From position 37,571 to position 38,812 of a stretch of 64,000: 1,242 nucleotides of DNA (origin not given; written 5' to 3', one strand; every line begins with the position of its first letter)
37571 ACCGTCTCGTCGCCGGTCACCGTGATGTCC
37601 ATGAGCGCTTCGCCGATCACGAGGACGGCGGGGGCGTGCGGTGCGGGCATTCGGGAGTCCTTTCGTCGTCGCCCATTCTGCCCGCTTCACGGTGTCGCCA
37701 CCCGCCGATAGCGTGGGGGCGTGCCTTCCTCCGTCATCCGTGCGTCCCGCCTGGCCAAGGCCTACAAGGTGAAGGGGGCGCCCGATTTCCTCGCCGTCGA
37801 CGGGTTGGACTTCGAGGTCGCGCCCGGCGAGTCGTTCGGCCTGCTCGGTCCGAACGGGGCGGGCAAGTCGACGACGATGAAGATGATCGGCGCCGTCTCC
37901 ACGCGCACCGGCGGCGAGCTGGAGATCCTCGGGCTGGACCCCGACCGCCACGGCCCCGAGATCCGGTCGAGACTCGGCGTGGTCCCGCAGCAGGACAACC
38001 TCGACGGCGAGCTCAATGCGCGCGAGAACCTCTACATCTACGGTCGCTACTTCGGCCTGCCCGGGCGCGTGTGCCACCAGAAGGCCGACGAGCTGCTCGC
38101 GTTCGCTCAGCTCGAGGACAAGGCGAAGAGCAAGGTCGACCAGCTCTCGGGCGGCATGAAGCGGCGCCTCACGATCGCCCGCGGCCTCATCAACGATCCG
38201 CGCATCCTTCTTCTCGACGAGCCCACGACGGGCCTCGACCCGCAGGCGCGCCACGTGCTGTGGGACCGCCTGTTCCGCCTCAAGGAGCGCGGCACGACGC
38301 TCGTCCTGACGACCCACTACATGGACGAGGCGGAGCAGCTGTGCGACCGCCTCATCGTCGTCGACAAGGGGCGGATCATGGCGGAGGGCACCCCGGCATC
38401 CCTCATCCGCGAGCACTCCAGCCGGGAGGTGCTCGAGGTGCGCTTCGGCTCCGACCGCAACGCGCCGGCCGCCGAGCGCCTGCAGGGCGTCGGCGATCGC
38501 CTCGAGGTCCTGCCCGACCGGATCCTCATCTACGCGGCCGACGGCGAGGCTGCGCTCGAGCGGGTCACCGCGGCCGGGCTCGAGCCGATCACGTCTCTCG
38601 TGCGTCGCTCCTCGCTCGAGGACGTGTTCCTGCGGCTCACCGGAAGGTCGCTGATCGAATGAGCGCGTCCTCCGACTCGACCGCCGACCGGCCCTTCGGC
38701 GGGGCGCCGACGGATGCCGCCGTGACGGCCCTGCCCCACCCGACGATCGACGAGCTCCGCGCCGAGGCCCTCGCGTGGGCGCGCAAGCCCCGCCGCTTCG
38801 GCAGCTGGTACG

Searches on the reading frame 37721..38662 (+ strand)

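Call 10: search_protein_families(library=pfam, proteins=[window:37721-38662:+])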
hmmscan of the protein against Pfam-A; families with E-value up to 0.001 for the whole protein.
window:37721-38662:+ (313 aa): 2 families
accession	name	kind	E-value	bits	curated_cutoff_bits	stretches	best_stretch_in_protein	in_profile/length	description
PF00005.33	ABC_tran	-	4.4e-32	112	25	1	27-170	2-137/137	ABC transporter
PF13304.12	AAA_21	-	1.5e-12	48.6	27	1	139-199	235-298/304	AAA domain, putative AbiEii toxin, Type IV TA system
